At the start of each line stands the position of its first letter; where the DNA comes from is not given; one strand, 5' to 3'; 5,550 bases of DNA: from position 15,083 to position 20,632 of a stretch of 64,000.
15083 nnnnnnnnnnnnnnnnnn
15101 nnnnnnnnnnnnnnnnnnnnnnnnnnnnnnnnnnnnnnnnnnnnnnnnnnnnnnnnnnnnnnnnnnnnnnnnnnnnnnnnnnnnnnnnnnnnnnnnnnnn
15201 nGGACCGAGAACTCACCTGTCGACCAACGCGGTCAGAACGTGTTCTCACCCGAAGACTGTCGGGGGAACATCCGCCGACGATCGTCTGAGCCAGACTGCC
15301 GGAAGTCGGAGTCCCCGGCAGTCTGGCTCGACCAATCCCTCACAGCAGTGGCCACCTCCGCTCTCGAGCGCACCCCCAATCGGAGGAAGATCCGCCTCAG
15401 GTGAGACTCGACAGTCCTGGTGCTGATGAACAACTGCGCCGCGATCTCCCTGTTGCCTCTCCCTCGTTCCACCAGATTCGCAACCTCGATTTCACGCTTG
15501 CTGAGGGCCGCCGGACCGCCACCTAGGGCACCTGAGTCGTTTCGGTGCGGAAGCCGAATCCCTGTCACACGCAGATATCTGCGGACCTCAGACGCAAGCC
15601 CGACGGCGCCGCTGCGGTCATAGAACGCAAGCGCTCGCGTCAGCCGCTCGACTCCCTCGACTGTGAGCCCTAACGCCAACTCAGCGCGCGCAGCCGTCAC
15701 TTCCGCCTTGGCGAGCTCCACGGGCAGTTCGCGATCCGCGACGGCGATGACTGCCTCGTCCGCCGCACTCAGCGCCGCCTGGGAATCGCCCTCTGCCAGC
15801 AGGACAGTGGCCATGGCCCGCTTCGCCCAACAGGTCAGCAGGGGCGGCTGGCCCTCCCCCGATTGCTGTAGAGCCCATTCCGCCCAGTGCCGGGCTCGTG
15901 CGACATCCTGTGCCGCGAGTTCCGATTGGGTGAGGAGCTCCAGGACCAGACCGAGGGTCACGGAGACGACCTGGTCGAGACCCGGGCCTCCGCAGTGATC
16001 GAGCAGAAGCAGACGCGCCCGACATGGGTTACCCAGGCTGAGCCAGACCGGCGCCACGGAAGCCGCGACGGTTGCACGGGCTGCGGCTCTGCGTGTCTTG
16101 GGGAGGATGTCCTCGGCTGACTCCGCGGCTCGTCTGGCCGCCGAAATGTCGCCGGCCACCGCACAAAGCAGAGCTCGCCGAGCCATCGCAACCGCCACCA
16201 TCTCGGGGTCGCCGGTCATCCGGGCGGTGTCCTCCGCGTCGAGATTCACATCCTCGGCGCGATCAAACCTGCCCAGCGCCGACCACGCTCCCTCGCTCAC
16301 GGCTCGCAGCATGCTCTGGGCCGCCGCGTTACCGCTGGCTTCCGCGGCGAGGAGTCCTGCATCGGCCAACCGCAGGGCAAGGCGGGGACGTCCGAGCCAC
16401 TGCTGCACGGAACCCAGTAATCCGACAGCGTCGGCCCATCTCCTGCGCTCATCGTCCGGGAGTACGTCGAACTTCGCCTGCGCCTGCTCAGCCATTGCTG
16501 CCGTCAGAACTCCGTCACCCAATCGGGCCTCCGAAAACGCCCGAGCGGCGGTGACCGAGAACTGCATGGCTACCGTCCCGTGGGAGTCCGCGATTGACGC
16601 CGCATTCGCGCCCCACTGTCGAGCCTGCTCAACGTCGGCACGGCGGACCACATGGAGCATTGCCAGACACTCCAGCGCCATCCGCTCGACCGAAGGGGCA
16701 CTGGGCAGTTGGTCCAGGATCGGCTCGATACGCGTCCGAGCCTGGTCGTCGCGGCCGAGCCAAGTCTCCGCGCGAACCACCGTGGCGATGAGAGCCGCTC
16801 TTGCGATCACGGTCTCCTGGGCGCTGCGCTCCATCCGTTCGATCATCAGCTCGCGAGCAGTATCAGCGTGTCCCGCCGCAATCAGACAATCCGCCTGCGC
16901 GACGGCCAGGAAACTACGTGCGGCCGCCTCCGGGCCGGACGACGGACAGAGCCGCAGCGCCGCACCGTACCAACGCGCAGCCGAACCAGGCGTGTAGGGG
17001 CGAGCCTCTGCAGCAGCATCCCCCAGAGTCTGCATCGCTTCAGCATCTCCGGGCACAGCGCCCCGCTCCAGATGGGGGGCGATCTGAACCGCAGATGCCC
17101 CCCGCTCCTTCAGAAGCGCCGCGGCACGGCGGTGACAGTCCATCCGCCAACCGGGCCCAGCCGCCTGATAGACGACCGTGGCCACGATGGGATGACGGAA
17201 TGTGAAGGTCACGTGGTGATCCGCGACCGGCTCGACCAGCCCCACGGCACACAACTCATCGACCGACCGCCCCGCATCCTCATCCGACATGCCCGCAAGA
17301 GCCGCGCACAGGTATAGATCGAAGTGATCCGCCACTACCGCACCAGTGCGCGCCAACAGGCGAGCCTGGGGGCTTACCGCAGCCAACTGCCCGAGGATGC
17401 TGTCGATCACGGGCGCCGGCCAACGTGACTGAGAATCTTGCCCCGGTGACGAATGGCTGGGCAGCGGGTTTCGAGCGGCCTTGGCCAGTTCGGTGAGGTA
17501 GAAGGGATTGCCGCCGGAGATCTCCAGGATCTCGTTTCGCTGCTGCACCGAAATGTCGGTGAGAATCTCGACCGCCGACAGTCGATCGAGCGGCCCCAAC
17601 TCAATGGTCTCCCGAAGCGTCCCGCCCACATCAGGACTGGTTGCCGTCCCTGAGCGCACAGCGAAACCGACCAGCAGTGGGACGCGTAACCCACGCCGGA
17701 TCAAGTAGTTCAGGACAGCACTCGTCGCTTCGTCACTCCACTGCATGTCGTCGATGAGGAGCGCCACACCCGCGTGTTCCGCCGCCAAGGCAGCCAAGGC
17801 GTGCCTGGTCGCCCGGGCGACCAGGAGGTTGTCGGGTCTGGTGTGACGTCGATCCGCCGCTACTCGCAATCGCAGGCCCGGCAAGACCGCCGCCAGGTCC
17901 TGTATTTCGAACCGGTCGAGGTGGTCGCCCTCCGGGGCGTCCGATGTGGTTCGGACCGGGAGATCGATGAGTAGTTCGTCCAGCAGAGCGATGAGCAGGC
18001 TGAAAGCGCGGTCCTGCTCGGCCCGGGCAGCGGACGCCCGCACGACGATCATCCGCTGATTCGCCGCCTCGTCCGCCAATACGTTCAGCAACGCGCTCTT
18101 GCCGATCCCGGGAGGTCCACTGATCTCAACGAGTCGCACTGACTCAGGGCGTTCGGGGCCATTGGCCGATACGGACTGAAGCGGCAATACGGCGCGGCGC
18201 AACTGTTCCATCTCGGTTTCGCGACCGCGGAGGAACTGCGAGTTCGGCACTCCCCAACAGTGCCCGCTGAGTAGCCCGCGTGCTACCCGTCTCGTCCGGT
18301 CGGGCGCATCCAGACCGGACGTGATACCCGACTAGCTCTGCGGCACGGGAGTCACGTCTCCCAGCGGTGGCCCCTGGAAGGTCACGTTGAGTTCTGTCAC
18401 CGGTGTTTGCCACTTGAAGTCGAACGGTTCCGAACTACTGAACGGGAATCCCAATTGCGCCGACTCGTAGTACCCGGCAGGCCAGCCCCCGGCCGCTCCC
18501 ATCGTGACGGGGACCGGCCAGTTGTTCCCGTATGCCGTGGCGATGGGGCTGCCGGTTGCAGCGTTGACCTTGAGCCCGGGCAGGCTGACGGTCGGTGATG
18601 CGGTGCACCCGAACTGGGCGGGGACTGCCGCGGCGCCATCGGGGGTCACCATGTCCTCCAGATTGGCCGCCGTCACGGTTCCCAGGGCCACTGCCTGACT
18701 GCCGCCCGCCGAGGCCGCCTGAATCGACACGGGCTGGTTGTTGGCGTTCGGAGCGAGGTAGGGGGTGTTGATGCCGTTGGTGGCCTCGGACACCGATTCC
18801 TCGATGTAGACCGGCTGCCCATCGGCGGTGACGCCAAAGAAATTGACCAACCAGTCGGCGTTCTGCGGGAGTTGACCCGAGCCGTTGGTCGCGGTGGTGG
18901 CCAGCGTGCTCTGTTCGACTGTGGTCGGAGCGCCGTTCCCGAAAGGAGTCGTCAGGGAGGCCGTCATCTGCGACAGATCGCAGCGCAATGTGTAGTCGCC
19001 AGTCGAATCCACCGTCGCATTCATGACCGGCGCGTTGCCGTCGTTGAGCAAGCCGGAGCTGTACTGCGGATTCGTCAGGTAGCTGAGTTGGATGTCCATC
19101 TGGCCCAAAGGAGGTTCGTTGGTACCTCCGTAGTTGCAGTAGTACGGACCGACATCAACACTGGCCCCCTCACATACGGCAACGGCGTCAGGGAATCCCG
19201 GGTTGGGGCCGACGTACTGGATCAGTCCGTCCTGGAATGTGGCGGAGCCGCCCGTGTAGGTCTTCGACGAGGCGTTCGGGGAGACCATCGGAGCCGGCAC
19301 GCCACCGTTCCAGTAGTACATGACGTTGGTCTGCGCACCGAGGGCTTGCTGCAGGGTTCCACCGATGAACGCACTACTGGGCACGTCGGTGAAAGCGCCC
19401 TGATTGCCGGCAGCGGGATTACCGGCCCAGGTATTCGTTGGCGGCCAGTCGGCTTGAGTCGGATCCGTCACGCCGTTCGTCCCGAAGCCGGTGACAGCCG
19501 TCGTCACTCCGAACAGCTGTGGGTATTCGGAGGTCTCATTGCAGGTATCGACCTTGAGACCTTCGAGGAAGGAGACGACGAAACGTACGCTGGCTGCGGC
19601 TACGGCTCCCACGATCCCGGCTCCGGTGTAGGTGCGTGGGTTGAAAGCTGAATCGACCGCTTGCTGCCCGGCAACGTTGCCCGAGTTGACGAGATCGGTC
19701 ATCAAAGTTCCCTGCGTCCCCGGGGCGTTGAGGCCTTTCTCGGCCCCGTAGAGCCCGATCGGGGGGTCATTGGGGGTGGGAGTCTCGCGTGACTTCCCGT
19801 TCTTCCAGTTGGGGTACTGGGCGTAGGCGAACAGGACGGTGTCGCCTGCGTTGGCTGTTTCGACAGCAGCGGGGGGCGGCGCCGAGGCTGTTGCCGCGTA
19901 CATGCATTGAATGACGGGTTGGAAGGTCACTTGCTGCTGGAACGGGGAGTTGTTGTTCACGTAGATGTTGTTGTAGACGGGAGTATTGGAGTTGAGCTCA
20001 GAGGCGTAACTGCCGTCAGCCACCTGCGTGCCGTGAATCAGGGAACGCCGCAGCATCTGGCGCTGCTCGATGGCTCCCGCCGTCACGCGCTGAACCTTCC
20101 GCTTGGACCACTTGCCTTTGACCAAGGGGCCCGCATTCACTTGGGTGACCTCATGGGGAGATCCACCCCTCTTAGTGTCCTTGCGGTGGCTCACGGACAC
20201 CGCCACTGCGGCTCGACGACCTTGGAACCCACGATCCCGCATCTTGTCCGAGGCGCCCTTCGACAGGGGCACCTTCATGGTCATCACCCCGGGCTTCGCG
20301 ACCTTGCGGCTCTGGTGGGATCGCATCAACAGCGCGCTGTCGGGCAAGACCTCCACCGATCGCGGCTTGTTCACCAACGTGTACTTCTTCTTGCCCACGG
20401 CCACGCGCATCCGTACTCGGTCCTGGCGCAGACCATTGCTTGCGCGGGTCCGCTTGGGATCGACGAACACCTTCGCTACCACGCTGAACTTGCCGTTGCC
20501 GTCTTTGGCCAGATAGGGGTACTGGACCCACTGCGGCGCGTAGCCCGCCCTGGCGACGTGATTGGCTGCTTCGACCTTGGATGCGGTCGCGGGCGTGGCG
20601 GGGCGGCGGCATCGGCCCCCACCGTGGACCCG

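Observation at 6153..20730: ~14.5 kb 'secretome island' wedged between the DUF4191 gene and glnA of an otherwise conserved locus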

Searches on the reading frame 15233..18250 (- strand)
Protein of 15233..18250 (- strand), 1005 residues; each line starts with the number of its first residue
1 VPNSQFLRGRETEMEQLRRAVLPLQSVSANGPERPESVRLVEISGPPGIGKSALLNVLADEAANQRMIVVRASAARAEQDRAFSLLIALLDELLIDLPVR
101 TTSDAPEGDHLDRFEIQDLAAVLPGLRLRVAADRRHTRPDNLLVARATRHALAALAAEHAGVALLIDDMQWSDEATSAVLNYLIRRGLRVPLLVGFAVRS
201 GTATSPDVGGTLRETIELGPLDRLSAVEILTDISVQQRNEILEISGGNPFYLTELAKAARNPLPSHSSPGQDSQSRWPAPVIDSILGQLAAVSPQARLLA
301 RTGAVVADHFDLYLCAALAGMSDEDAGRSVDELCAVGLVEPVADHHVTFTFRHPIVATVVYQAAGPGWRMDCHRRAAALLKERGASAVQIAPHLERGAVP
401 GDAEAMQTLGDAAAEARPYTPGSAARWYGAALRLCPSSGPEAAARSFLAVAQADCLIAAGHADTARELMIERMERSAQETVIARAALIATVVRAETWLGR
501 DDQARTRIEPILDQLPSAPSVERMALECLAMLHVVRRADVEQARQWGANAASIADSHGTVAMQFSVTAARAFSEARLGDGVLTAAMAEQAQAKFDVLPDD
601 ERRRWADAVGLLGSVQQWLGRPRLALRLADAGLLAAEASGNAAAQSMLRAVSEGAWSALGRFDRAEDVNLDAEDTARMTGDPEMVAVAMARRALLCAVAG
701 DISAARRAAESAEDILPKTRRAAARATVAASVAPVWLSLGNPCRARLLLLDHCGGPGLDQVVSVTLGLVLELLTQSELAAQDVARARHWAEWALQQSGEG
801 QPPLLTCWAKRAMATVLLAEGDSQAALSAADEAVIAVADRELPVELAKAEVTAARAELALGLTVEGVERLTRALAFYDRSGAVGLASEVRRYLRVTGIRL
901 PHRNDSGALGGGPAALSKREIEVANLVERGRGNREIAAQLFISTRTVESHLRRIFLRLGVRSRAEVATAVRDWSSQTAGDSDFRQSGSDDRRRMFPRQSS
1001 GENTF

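Call 5: search_protein_families(library=pfam, proteins=[window:15233-18250:-], max_evalue=0.01)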
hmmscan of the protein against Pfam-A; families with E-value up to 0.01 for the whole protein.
window:15233-18250:- (1005 aa): 3 families
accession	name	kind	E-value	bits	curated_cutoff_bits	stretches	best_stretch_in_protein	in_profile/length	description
PF00196.25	GerE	-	1.2e-16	60.5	23.5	1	915-968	2-55/57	Bacterial regulatory proteins, luxR family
PF13191.12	AAA_16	-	2.9e-15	57.6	32.6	1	7-193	2-165/167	AAA ATPase domain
PF13401.12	AAA_22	-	0.00019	22.2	27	1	40-184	7-105/130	AAA domain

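Call 18: find_encoding_contigs(protein=window:15233-18250:-, flank=10000, max_places=10)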
Protein window:15233-18250:- (1005 aa): no gene with exactly this product is on record in the collection.

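Call 37: search_protein_families(library=ncbifam, proteins=[window:15233-18250:-], max_evalue=0.01)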
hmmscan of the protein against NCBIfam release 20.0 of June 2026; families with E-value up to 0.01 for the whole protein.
window:15233-18250:- (1005 aa): 22 families
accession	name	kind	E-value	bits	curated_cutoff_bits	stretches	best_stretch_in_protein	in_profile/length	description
NF038181.1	reg_ATPase_IniR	equivalog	1e-11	44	750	1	913-971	764-822/827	isoniazid response ATPase/transcriptional regulator IniR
TIGR03020.2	EpsA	equivalog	4.9e-11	42.7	170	1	908-967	181-242/247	XrtB/PEP-CTERM-associated transcriptional regulator EpsA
TIGR03541.1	reg_near_HchA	equivalog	2.8e-10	40.1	215.6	1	912-968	168-225/232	PA1136 family autoinducer-binding transcriptional regulator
NF052366.1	photon_PedR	equivalog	6.2e-09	35.9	120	1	915-966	2-53/74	photosynthetic electron transport-dependent transcriptional regulator PedR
NF047785.1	respo_reg_MadR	equivalog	1.1e-08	34.7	300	1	915-967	148-200/209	MadR family response regulator transcription factor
NF052445.1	RespRegMctR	equivalog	3.3e-08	33.2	300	1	915-967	144-196/205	two-component system response regulator MctR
NF007505.1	PRK10100.1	equivalog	4.7e-08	33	250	1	914-966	143-195/204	biofilm master transcriptional regulator CsgD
NF041232.1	BagY_FevT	exception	1.4e-07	30.7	700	1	915-967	296-348/367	LuxR family transcriptional regulator BagY/FevT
NF040749.1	tetrathio_RR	equivalog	3.2e-07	30.2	290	1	915-969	133-187/191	tetrathionate respiration response regulator TtrR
NF007708.0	PRK10403.1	equivalog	4.5e-07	29.5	343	1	902-965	140-203/215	nitrate/nitrite response regulator protein NarP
NF011896.0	PRK15369.1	equivalog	1.7e-06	27.8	242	1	913-968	147-202/211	two component system response regulator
NF007935.0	PRK10651.1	equivalog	6.7e-06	25.4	250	1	914-970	154-210/216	two-component system response regulator NarL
NF007403.0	PRK09935.1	equivalog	1.5e-05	24.7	271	1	914-966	148-200/210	fimbria biosynthesis transcriptional regulator FimZ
NF003420.0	PRK04841.1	equivalog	1.6e-05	23.1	537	1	915-969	838-892/903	HTH-type transcriptional regulator MalT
NF041830.1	RR_TF_ErdR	exception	4e-05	23.4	390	1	908-971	143-206/213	response regulator transcription factor ErdR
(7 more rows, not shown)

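Call 56: search_protein_families(library=phrogs, proteins=[window:15233-18250:-], max_evalue=0.001)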
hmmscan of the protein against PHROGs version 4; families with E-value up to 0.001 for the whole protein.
window:15233-18250:- (1005 aa): 3 families
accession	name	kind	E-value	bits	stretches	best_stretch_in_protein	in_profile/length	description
phrog_10300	-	transcription regulation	9.3e-08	33.3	1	915-967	120-172/182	transcriptional regulator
phrog_3282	-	transcription regulation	6.3e-07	30.4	1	910-971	45-104/158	sigma factor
phrog_3855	-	DNA, RNA and nucleotide metabolism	0.00034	22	0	913-954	62-103/115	HTH DNA binding protein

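Call 57: search_protein_families(library=padloc, proteins=[window:15233-18250:-], max_evalue=0.001)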
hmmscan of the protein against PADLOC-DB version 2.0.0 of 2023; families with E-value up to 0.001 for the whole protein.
window:15233-18250:- (1005 aa): 2 families
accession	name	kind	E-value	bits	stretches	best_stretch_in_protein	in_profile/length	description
PDLC01851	CARF3--CARF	-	7e-06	23.6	1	915-955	209-249/279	-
PDLC04487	PDC-M16B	-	9e-05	19.9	0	447-498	188-238/354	-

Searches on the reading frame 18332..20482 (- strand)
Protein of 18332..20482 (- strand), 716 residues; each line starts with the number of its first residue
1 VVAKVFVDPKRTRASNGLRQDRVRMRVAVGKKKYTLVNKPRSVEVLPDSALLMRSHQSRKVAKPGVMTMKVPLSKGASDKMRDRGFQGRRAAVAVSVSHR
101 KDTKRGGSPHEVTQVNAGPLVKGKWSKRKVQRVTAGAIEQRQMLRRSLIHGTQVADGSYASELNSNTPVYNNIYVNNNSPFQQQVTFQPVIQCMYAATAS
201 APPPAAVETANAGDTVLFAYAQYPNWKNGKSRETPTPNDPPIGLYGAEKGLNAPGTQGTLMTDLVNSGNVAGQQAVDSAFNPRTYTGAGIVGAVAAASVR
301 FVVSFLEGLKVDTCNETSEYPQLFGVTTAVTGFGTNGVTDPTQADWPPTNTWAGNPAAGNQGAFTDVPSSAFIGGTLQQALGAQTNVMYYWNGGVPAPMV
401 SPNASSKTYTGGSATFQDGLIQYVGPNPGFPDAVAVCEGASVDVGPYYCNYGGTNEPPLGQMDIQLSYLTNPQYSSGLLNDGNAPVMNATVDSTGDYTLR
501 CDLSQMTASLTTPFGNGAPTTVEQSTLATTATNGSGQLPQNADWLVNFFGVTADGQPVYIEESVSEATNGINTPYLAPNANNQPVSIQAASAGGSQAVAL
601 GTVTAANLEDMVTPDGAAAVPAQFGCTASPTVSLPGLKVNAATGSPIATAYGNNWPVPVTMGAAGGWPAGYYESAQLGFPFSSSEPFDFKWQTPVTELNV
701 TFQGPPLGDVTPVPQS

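Call 5: search_protein_families(library=pfam, proteins=[window:18332-20482:-], max_evalue=0.01)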
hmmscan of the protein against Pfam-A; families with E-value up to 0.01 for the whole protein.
window:18332-20482:- (716 aa): 0 families

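Call 9: find_encoding_contigs(protein=window:18332-20482:-, flank=10000, max_places=10)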
Protein window:18332-20482:- (716 aa): no gene with exactly this product is on record in the collection.
